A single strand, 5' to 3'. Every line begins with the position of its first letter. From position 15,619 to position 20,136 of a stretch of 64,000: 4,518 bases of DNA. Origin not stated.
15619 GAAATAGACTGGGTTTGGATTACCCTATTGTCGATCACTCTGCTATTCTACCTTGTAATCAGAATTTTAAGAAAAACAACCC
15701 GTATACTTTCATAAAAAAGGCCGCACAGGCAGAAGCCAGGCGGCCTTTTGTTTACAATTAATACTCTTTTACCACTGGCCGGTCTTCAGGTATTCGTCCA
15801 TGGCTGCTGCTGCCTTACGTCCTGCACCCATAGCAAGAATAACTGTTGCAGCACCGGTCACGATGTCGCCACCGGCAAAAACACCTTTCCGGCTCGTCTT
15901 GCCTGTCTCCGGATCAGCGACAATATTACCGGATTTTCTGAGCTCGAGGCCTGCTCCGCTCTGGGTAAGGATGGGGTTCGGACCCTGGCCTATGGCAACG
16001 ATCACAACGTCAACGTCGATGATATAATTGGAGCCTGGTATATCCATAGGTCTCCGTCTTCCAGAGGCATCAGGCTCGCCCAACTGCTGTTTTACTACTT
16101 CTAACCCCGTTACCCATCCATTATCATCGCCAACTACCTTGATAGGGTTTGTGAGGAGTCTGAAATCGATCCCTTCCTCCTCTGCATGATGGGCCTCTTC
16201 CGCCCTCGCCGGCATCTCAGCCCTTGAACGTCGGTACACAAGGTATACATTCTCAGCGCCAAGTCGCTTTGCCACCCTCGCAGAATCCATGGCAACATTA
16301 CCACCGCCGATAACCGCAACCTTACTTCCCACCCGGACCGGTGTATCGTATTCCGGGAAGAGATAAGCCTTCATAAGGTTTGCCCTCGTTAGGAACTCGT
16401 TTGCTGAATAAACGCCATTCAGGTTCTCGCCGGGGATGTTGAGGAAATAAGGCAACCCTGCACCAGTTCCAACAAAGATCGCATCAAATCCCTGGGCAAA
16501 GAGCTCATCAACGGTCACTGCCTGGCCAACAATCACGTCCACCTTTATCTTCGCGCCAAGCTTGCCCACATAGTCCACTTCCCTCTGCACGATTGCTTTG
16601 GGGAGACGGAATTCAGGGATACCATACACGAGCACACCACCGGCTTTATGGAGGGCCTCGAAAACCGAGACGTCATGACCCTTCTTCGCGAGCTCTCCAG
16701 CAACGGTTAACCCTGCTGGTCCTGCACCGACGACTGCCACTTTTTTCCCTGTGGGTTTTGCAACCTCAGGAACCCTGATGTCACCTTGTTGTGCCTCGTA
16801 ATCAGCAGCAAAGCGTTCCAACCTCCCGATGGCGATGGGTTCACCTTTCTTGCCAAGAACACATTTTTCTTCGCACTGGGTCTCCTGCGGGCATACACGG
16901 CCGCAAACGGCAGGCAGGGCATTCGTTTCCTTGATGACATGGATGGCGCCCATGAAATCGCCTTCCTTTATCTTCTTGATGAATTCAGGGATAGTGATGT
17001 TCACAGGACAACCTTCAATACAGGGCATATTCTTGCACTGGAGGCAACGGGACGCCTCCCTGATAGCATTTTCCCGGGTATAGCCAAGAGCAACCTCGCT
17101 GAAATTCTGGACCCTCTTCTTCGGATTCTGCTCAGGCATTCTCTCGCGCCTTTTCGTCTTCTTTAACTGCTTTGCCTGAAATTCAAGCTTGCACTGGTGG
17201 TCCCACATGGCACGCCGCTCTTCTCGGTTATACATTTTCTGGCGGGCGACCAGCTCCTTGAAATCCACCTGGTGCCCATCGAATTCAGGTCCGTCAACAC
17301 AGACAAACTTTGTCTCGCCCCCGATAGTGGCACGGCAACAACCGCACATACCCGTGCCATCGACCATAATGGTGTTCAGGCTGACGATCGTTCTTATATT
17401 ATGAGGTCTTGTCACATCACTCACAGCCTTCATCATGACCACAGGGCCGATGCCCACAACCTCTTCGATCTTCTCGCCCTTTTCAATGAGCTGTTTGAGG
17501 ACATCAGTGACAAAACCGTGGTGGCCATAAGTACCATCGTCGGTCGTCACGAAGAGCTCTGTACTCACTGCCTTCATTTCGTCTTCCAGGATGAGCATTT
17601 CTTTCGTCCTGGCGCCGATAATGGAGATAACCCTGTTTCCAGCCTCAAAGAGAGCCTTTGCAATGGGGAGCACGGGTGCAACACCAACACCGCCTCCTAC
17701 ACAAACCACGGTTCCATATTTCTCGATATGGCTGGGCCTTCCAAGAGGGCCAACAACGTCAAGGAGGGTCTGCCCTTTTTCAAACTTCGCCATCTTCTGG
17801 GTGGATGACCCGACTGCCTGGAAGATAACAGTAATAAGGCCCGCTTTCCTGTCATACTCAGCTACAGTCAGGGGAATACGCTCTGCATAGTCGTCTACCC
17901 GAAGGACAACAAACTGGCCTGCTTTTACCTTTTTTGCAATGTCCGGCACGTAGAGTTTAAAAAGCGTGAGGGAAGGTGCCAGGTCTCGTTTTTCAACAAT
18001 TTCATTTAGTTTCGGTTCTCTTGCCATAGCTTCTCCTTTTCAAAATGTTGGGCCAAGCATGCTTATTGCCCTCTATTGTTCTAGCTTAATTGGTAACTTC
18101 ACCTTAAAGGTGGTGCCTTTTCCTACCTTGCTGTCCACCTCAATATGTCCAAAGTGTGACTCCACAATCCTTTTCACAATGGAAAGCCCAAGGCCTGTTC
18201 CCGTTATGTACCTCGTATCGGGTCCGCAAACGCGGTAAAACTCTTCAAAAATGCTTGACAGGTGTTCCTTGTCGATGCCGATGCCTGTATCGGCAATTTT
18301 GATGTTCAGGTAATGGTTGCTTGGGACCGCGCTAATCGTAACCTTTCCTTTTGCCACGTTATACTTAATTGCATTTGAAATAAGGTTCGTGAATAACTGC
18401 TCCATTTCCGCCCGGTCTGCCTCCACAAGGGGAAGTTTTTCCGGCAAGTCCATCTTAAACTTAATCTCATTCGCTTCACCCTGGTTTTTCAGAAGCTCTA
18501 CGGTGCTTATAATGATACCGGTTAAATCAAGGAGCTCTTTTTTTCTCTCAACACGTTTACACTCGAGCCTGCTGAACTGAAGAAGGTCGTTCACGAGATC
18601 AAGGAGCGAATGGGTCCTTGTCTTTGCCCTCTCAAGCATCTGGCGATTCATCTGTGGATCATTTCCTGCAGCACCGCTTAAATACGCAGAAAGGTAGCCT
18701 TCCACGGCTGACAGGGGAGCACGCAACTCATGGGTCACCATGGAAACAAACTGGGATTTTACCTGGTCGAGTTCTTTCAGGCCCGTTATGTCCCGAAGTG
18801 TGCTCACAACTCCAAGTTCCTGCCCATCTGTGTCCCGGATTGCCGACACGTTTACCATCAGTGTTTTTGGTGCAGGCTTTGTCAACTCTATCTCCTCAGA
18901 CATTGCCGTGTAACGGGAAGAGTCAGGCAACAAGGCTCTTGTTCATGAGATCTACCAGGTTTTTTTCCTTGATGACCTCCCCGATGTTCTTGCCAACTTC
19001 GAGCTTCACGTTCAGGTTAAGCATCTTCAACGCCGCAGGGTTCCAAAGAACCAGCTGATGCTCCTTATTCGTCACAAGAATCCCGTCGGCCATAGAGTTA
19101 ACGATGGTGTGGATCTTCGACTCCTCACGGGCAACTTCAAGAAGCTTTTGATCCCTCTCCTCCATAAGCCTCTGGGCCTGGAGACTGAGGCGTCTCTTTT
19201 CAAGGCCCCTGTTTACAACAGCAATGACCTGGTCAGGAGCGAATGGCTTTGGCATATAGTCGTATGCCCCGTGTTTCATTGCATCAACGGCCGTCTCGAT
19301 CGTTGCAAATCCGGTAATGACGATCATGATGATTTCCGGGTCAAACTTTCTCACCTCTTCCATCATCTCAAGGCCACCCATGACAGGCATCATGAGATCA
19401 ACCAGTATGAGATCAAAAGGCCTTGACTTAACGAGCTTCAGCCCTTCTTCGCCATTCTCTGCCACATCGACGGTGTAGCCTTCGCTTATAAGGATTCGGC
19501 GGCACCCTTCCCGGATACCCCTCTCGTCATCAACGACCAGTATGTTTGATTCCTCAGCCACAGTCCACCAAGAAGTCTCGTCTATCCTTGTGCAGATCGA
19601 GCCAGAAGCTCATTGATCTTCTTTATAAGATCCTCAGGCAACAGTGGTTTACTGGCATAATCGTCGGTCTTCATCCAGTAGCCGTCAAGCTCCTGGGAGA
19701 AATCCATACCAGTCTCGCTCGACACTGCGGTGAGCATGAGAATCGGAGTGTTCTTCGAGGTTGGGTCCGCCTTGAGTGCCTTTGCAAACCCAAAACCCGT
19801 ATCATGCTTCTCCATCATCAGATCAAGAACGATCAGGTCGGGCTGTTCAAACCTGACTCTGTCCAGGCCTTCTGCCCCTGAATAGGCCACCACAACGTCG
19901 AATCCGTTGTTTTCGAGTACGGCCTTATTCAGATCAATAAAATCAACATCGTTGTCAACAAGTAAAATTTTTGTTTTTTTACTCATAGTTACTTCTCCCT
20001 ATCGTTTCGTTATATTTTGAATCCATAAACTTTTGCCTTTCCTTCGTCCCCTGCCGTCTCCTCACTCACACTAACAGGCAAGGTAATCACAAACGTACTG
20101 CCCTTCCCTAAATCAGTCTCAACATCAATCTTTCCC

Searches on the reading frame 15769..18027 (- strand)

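Call 51: search_protein_families(library=pfam, proteins=[window:15769-18027:-], max_evalue=0.00001)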
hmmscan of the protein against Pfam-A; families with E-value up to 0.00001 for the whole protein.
window:15769-18027:- (752 aa): 7 families
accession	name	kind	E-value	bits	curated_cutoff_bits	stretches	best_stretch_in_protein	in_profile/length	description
PF14691.11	Fer4_20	-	5.7e-46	155.4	25.8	1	305-414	1-111/113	Dihydroprymidine dehydrogenase domain II, 4Fe-4S cluster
PF07992.20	Pyr_redox_2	-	1.3e-37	130.3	26.1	1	428-736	1-291/291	Pyridine nucleotide-disulphide oxidoreductase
PF00070.33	Pyr_redox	-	3.9e-14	53.4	22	1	569-644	1-79/82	Pyridine nucleotide-disulphide oxidoreductase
PF10418.14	DHODB_Fe-S_bind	-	1.1e-11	44.7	23.9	1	218-255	1-41/41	Iron-sulfur cluster binding domain of dihydroorotate dehydrogenase B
PF13738.12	Pyr_redox_3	-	1.2e-08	35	30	0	432-457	2-28/305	Pyridine nucleotide-disulphide oxidoreductase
PF13450.12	NAD_binding_8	-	1.6e-07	31.9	21.9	1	432-464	1-33/68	NAD(P)-binding Rossmann-like domain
PF00175.26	NAD_binding_1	-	2.3e-06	28.7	22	1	110-203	2-108/109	Oxidoreductase NAD-binding domain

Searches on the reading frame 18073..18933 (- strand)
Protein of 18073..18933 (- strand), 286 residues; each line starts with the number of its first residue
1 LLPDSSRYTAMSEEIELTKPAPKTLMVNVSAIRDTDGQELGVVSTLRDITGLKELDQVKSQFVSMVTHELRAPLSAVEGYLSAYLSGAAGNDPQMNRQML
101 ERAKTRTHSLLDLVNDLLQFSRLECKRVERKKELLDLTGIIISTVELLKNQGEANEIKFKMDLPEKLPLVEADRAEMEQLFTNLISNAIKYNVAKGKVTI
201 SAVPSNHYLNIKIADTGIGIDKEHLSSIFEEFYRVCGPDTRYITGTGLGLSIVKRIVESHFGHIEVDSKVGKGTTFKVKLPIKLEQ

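Call 51: search_protein_families(library=pfam, proteins=[window:18073-18933:-], max_evalue=0.00001)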
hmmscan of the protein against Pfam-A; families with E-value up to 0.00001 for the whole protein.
window:18073-18933:- (286 aa): 2 families
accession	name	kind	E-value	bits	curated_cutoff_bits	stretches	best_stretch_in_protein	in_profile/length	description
PF02518.31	HATPase_c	-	2.3e-28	99.3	26.4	1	173-282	2-109/111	Histidine kinase-, DNA gyrase B-, and HSP90-like ATPase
PF00512.31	HisKA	-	7.8e-16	58.3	26.9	1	59-124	2-64/66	His Kinase A (phospho-acceptor) domain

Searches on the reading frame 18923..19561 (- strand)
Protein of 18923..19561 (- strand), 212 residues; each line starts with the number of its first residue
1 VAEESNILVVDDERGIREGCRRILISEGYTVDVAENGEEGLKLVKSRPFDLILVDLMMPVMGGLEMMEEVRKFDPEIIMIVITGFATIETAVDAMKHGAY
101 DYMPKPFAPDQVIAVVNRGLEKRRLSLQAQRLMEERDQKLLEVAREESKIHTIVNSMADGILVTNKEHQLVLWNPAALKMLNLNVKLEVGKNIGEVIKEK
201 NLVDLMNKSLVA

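Call 51: search_protein_families(library=pfam, proteins=[window:18923-19561:-], max_evalue=0.00001)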
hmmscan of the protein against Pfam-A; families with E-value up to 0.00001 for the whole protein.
window:18923-19561:- (212 aa): 3 families
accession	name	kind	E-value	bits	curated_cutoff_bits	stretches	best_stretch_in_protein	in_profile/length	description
PF00072.30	Response_reg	-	3.4e-31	108.1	30.2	1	7-116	1-110/111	Response regulator receiver domain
PF00989.32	PAS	-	6.7e-08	33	22.6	1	150-200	3-53/113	PAS fold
PF13188.13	PAS_8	-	2.3e-06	27.7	21.8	1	149-196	2-46/65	PAS domain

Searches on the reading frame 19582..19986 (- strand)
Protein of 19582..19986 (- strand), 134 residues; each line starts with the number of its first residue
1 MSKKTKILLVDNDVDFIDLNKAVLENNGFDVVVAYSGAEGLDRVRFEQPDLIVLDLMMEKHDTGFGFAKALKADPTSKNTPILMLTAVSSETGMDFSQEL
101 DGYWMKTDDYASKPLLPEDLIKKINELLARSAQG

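Call 51: search_protein_families(library=pfam, proteins=[window:19582-19986:-], max_evalue=0.00001)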
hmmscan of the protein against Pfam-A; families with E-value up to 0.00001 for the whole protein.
window:19582-19986:- (134 aa): 1 family
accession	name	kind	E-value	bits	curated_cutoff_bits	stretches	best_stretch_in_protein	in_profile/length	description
PF00072.30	Response_reg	-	1.3e-17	64.4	30.2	1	7-125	1-111/111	Response regulator receiver domain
